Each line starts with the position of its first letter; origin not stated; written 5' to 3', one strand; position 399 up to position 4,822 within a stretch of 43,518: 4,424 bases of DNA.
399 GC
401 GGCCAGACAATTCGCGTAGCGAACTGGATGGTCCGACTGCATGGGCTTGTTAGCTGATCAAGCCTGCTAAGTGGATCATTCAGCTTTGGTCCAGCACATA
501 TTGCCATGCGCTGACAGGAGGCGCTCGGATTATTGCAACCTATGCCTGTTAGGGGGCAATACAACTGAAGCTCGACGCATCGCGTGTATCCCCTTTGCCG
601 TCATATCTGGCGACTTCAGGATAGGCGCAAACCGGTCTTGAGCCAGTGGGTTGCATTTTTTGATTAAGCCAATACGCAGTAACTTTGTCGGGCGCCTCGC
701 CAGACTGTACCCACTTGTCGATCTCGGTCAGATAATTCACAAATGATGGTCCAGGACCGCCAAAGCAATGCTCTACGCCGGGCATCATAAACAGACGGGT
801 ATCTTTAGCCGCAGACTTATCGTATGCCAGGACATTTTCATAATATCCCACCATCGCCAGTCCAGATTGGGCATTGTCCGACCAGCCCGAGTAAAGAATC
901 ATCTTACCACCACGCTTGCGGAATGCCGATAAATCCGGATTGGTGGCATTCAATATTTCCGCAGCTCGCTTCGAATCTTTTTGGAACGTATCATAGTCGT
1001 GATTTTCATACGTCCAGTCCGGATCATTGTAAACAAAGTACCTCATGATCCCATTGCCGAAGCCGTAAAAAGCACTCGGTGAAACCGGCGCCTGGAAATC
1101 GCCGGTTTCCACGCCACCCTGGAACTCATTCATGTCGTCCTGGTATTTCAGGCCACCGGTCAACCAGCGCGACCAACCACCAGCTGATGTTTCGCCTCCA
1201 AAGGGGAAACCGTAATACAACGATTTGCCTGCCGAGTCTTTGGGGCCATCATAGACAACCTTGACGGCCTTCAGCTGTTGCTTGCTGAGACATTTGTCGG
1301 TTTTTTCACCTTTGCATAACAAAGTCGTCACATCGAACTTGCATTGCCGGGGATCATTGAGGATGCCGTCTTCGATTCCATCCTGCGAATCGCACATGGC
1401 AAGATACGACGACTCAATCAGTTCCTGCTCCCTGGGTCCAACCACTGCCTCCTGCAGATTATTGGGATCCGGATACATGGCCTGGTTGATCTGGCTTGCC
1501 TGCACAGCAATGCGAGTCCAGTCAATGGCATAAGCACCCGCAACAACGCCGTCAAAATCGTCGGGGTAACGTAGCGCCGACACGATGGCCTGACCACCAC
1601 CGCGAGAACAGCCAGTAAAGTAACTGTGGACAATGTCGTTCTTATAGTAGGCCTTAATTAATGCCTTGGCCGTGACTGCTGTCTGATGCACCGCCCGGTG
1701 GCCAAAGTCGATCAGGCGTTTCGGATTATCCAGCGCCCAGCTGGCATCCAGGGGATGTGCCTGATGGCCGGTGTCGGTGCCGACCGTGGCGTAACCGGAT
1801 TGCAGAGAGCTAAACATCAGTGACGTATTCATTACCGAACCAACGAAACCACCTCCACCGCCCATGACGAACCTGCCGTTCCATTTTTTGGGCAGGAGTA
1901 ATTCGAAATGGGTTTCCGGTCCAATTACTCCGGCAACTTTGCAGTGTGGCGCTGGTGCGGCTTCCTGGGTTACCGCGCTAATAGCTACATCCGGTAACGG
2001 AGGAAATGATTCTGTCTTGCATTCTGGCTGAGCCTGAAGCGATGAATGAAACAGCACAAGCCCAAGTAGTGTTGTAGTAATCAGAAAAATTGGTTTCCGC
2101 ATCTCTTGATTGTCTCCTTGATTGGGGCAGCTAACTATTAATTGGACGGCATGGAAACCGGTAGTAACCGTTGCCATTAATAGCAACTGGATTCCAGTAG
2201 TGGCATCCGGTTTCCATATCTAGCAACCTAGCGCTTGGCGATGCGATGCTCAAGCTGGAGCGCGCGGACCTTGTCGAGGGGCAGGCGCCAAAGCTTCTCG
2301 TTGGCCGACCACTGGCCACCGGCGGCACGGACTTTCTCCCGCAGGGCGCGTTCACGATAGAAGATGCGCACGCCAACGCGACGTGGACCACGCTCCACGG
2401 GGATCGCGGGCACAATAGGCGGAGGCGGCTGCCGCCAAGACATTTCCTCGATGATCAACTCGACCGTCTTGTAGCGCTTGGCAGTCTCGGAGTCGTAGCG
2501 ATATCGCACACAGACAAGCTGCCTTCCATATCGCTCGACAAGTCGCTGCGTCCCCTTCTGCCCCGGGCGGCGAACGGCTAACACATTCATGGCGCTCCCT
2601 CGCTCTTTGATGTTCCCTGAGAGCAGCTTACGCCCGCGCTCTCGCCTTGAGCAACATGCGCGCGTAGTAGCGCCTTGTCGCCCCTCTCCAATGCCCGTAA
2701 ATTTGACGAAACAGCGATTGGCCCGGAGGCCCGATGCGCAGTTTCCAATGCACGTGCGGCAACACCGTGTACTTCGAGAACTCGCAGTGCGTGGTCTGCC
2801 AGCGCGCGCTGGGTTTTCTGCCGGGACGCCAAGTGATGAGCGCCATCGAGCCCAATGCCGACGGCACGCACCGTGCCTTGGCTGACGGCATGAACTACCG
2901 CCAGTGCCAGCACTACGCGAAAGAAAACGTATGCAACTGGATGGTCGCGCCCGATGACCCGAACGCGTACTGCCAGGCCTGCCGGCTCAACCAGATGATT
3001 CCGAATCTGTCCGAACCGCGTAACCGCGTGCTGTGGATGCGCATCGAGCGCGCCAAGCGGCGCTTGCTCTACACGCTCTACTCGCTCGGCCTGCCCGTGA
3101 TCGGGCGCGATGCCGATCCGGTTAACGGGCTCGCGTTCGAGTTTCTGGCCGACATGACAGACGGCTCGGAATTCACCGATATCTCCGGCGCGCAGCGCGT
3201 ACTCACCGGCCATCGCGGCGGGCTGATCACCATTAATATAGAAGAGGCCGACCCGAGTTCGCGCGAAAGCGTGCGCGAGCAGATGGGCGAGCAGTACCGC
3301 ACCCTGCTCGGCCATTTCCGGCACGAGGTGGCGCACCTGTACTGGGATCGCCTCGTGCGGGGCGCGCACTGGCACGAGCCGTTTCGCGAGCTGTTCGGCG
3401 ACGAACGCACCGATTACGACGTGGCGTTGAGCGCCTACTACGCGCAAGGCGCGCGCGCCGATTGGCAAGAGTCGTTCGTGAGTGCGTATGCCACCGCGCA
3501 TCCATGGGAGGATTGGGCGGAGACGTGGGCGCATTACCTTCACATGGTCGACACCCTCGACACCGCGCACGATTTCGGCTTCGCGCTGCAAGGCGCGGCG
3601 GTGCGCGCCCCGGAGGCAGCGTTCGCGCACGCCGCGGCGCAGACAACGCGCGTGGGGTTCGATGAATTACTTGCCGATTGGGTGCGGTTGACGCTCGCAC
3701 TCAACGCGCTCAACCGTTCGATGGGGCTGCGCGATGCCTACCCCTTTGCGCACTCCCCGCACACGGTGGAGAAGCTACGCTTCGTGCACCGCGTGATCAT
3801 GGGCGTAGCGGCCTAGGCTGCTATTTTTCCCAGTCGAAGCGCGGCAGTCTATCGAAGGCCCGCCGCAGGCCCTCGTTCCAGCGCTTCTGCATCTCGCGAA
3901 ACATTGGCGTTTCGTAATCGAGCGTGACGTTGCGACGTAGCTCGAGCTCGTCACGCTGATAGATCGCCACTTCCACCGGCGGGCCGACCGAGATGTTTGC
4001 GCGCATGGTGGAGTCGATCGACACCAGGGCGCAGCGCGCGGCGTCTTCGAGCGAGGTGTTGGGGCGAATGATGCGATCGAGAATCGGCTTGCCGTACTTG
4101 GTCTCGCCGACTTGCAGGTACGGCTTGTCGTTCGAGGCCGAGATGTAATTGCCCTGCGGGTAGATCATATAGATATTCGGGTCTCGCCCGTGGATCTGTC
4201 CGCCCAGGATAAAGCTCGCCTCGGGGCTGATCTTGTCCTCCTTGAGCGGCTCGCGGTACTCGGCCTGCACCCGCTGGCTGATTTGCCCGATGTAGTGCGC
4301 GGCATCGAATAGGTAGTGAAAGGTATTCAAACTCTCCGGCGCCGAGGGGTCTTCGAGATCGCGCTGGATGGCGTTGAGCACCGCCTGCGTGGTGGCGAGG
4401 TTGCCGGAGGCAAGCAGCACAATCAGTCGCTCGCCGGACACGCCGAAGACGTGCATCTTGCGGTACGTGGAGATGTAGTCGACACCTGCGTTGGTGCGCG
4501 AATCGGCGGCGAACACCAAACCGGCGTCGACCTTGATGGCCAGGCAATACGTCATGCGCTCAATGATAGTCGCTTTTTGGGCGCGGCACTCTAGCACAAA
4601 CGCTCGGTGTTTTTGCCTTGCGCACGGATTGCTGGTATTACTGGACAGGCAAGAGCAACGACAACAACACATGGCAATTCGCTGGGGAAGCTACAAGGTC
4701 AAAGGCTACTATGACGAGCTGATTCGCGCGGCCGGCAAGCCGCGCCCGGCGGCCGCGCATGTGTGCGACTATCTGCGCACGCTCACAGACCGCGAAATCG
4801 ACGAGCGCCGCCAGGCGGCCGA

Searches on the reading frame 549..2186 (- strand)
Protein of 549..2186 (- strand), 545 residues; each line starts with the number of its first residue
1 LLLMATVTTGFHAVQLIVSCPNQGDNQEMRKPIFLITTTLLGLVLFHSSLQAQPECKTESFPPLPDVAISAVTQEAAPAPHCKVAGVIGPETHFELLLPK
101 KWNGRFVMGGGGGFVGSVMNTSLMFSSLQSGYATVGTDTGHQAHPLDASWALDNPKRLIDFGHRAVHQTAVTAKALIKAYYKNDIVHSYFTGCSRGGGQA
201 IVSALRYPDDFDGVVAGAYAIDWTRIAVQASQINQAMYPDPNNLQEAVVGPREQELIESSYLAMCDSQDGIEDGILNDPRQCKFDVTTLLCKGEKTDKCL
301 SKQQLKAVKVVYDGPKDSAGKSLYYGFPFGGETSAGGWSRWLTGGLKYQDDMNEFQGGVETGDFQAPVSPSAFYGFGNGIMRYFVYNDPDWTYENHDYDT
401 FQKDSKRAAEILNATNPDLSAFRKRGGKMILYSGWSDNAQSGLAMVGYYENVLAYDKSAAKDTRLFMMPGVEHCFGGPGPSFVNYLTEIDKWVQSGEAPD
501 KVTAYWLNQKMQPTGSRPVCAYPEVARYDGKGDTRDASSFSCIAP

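Call 77: search_protein_families(library=pfam, proteins=[window:549-2186:-], max_evalue=0.00001)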
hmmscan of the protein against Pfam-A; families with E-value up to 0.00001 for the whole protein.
window:549-2186:- (545 aa): 1 family
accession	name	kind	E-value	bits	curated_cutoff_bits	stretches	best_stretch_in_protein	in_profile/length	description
PF07519.17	Tannase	-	7.8e-109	365.2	29.8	1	83-543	11-490/490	Tannase and feruloyl esterase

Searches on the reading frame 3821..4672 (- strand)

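Call 77: search_protein_families(library=pfam, proteins=[window:3821-4672:-], max_evalue=0.00001)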
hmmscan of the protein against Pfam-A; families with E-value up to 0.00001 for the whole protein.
window:3821-4672:- (283 aa): 1 family
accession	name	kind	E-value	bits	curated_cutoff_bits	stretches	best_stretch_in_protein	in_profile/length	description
PF00227.31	Proteasome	-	5e-10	39.8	22.4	1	42-237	6-188/189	Proteasome subunit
